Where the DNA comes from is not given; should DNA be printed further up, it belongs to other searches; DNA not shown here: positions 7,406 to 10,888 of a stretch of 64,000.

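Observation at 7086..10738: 1060-aa PLD(HKD)-nuclease / SF2 helicase / DUF3427-type fusion with a convergent small basic protein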

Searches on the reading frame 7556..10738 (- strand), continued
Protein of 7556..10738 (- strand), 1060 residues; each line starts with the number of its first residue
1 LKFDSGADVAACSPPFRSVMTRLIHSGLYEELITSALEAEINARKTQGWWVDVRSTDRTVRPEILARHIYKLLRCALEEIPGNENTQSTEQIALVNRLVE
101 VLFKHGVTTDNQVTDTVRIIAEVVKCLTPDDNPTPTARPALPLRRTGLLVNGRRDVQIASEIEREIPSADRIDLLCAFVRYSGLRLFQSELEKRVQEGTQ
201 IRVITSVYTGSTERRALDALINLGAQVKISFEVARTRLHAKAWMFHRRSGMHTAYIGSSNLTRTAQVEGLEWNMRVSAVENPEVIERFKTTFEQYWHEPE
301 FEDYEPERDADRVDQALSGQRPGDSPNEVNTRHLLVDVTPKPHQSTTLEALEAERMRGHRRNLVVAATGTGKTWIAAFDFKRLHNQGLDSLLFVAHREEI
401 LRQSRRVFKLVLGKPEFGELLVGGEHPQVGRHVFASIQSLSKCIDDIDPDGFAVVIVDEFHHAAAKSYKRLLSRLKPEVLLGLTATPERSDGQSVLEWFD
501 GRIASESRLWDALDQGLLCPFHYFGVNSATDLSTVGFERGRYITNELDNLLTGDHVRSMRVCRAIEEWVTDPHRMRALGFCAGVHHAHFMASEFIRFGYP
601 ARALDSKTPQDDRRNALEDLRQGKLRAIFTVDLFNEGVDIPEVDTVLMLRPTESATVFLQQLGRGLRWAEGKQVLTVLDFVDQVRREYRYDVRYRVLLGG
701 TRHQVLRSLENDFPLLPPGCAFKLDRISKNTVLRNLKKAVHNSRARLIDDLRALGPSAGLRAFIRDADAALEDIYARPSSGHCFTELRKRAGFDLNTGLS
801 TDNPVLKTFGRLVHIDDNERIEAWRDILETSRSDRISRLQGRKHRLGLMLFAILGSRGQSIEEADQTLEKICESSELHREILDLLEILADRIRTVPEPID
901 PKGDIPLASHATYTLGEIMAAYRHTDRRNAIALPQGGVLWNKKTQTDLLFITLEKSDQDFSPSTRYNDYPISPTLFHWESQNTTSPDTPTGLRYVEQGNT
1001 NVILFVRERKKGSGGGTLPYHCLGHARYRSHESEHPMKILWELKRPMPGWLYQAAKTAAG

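Call 37: find_encoding_contigs(protein=P0010, flank=10000, max_places=2)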
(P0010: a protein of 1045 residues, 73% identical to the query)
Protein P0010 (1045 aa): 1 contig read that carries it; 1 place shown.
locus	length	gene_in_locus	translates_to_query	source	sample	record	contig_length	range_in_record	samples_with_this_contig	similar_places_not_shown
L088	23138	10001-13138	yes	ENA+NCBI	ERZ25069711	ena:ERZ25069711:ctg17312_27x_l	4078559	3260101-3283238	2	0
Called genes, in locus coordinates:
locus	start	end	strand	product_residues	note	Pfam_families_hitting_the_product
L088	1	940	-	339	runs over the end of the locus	-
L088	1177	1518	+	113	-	PF13744:HTH_37 (weak), PF01381:HTH_3 (weak)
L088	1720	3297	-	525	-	PF00496:SBP_bac_5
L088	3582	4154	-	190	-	PF06414:Zeta_toxin (weak), PF13238:AAA_18 (weak), PF13671:AAA_33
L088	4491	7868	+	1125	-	PF00289:Biotin_carb_N, PF02786:CPSase_L_D2, PF02785:Biotin_carb_C, PF25919:BSH_CusB (faint), PF00364:Biotin_lipoyl, PF25973:BSH_CzcB (faint), PF01039:Carboxyl_trans, PF03255:ACCA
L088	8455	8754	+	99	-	PF01381:HTH_3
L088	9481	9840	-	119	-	-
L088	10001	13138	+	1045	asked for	PF13091:PLDc_2, PF00270:DEAD (weak), PF04851:ResIII, PF18766:SWI2_SNF2 (weak), PF00271:Helicase_C, PF11907:DUF3427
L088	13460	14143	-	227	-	PF04986:Y2_Tnp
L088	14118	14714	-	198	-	PF01909:NTP_transf_2 (weak), PF18765:Polbeta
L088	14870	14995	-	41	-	-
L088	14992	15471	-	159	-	-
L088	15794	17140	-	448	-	PF12796:Ank_2, PF00023:Ank, PF12796:Ank_2, PF13606:Ank_3, PF13637:Ank_4, PF12796:Ank_2, PF12796:Ank_2, PF13857:Ank_5, +8 more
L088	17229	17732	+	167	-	-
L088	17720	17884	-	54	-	-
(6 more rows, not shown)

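Call 38: find_encoding_contigs(protein=P0045, flank=10000, max_places=2)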
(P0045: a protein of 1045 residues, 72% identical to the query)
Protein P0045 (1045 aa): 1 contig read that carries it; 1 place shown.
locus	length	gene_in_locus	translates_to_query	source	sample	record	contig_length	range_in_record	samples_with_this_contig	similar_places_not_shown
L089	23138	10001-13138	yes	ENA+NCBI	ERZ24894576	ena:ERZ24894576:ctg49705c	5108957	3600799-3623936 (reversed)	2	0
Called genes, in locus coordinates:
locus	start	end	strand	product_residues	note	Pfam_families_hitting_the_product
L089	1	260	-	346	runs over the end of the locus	PF00296:Bac_luciferase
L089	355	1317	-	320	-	PF00296:Bac_luciferase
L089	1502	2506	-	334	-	PF00296:Bac_luciferase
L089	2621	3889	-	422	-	PF00291:PALP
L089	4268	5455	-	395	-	PF01321:Creatinase_N, PF00557:Peptidase_M24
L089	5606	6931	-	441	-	PF02661:Fic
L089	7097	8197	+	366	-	PF00190:Cupin_1 (faint), PF07883:Cupin_2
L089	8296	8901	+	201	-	PF02660:G3P_acyltransf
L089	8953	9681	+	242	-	PF04250:DUF429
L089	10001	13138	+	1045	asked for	PF13091:PLDc_2, PF00270:DEAD (weak), PF04851:ResIII, PF18766:SWI2_SNF2 (weak), PF00271:Helicase_C, PF11907:DUF3427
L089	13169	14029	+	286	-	PF05023:Phytochelatin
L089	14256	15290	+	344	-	PF01547:SBP_bac_1, PF13531:SBP_bac_11, PF13343:SBP_bac_6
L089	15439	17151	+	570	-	PF00528:BPD_transp_1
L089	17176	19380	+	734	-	PF02629:CoA_binding (weak), PF13380:CoA_binding_2, PF13607:Succ_CoA_lig, PF13549:ATP-grasp_5, PF08442:ATP-grasp_2 (weak)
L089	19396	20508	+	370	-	PF00005:ABC_tran, PF13304:AAA_21 (faint), PF08402:TOBE_2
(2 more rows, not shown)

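Call 48: search_protein_families(library=pfam, proteins=[L013:6273-7100:+, L013:7097-7960:+, L017:6953-7681:+], max_evalue=0.001)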
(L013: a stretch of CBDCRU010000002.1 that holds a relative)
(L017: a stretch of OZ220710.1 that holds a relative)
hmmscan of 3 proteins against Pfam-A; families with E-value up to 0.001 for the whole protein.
L013:6273-7100:+ (275 aa): 1 family
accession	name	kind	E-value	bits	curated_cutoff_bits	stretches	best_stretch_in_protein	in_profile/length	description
PF09407.15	AbiEi_1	-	3.1e-28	99.2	22.2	1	79-216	7-141/142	AbiEi antitoxin C-terminal domain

L013:7097-7960:+ (287 aa): 1 family
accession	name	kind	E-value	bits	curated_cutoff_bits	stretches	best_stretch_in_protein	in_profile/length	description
PF08843.17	AbiEii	-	4.5e-33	115.6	22.5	1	30-245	1-229/238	Nucleotidyl transferase AbiEii toxin, Type IV TA system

L017:6953-7681:+ (242 aa): 1 family
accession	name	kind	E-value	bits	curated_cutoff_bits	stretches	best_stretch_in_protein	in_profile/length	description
PF04250.19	DUF429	-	5.9e-14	52.8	23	1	5-218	1-200/214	Protein of unknown function (DUF429)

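Call 49: predict_structure(alignment_id=A1)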
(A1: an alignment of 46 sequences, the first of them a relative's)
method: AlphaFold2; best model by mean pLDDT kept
length: 1041 residues; sequences in the alignment: 46
mean_pLDDT: 66.5   pTM: 0.44
mean pLDDT of the five models: 66.5, 63.8, 63.8, 62.4, 61.3
residues with pLDDT >= 90: 134; 70-90: 386; 50-70: 236; < 50: 285
segments of 3 or more residues with pLDDT < 50: 1-14, 86-159, 190-192, 216-221, 234-265, 301-318, 349-351, 488-533, 620-622, 632-682, 694-706, 937-946
pLDDT, mean of each block of 10 residues (from residue 1): 32 57 72 56 53 52 57 59 51 42 35 31 31 36 39 44 60 68 68 70 84 56 52 45 31 39 49 67 85 75 36 41 64 81 69 78 88 84 82 82 67 84 82 87 74 88 70 64 59 34 32 38 40 58 73 81 76 88 82 80 85 56 60 44 35 35 34 42 52 46 45 58 76 84 84 82 88 70 76 89 93 85 94 89 90 86 92 83 91 93 91 81 90 64 50 84 79 84 88 74 93 85 89 69 48
secondary structure, 60 per line:
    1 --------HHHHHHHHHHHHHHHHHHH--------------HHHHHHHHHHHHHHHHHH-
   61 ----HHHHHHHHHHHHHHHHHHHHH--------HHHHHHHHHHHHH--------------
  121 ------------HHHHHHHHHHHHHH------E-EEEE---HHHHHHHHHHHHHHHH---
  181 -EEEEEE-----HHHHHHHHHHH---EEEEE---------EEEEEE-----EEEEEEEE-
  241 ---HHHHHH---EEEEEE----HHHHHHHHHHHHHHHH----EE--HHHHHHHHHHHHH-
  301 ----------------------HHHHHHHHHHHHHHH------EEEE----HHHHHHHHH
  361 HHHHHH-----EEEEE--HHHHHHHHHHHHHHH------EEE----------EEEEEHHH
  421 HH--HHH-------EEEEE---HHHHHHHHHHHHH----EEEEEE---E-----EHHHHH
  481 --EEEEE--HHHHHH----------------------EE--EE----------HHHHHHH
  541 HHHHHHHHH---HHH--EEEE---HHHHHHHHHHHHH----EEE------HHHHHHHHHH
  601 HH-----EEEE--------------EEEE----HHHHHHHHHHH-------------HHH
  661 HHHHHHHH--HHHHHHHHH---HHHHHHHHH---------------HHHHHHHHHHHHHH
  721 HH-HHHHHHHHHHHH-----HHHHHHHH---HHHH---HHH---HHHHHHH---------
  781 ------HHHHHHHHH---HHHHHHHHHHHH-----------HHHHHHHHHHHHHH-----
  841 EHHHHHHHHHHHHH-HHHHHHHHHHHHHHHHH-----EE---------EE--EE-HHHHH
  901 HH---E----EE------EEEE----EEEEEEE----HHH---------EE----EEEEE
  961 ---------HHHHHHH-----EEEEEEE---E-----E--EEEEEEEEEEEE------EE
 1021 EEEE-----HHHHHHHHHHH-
elements in order (helices of 4 or more, strands of 3 or more residues): H9-27 H42-59 H65-85 H94-106 H133-146 E155-158 H162-177 E182-187 H193-203 E207-211 E221-226 E232-239 H244-249 E253-258 H263-278 H287-299 H323-337 E344-347 H352-366 E372-376 H379-393 E400-402 E413-417 H418-422 E435-439 H443-455 E460-465 H476-480 E483-487 H490-495 H534-549 E558-561 H565-577 E582-584 H591-602 E608-611 E626-629 H634-644 H658-668 H671-679 H683-691 H707-722 H724-735 H741-748 H752-755 H765-771 H787-795 H799-810 H822-835 H842-854 H856-872 H896-902 E919-922 E927-933 E956-960 H970-976 E982-988 E1001-1012 E1019-1024 H1030-1040

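Call 52: fold_search(model_id=the predicted structure, library=pdb)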
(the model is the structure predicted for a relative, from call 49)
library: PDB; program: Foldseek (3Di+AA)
matches with E <= 10: 1710; with E <= 0.001: 549
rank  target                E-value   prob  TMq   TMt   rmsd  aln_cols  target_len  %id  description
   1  7clg_A                2.4e-30  1.00  0.23  0.27  31.1       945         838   21  Crystal structure of the ATP-dependent restriction endonuclease SauUSI (released 2021-01-20)
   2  7clg_B                2.1e-29  1.00  0.21  0.25  31.1       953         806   21  Crystal structure of the ATP-dependent restriction endonuclease SauUSI (released 2021-01-20)
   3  8h5y_B                7.0e-12  1.00  0.14  0.24  20.9       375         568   24  Crystal structure of RadD- ADP complex (released 2023-10-18)
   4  6jde_A                1.2e-11  1.00  0.14  0.25  21.2       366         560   25  crystal structure of a DNA repair protein (released 2019-06-26)
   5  8h5y_A                1.6e-11  1.00  0.14  0.25  21.1       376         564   23  Crystal structure of RadD- ADP complex (released 2023-10-18)
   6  7r7j_B                3.2e-11  1.00  0.14  0.25  20.4       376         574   25  Crystal structure of RadD with ADP (released 2022-04-13)
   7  2fwr_A                3.9e-11  1.00  0.14  0.32  16.1       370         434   20  Structure of Archaeoglobus Fulgidis XPB (released 2006-04-18)
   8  8h5z_A                5.6e-11  1.00  0.14  0.24  21.1       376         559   21  Crystal structure of RadD/ATP analogue complex (released 2023-10-18)
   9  6p66_A                5.9e-11  1.00  0.15  0.33  16.2       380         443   20  The crystal structure of the XPB complex with Bax1 from Archaeoglobus fulgidus at 3.0 Angstrom resolution (released 2020-06-17)
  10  7r7j_A                9.8e-11  1.00  0.15  0.26  20.4       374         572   24  Crystal structure of RadD with ADP (released 2022-04-13)
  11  5tnu_A                1.0e-10  1.00  0.16  0.35  16.6       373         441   19  S. tokodaii XPB II crystal structure at 3.0 Angstrom resolution (released 2017-11-01)
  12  6jde_B                1.0e-10  1.00  0.14  0.24  21.1       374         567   25  crystal structure of a DNA repair protein (released 2019-06-26)
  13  6p4w_A                1.1e-10  1.00  0.14  0.32  19.8       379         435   19  XPB helicase in a complex with truncated Bax1 from Sulfurisphaera tokodaii at 2.96 Angstrom resolution (released 2020-06-03)
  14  6p66_C                1.1e-10  1.00  0.14  0.31  22.9       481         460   18  The crystal structure of the XPB complex with Bax1 from Archaeoglobus fulgidus at 3.0 Angstrom resolution (released 2020-06-17)
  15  8h5z_B                1.4e-10  1.00  0.14  0.25  21.1       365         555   24  Crystal structure of RadD/ATP analogue complex (released 2023-10-18)
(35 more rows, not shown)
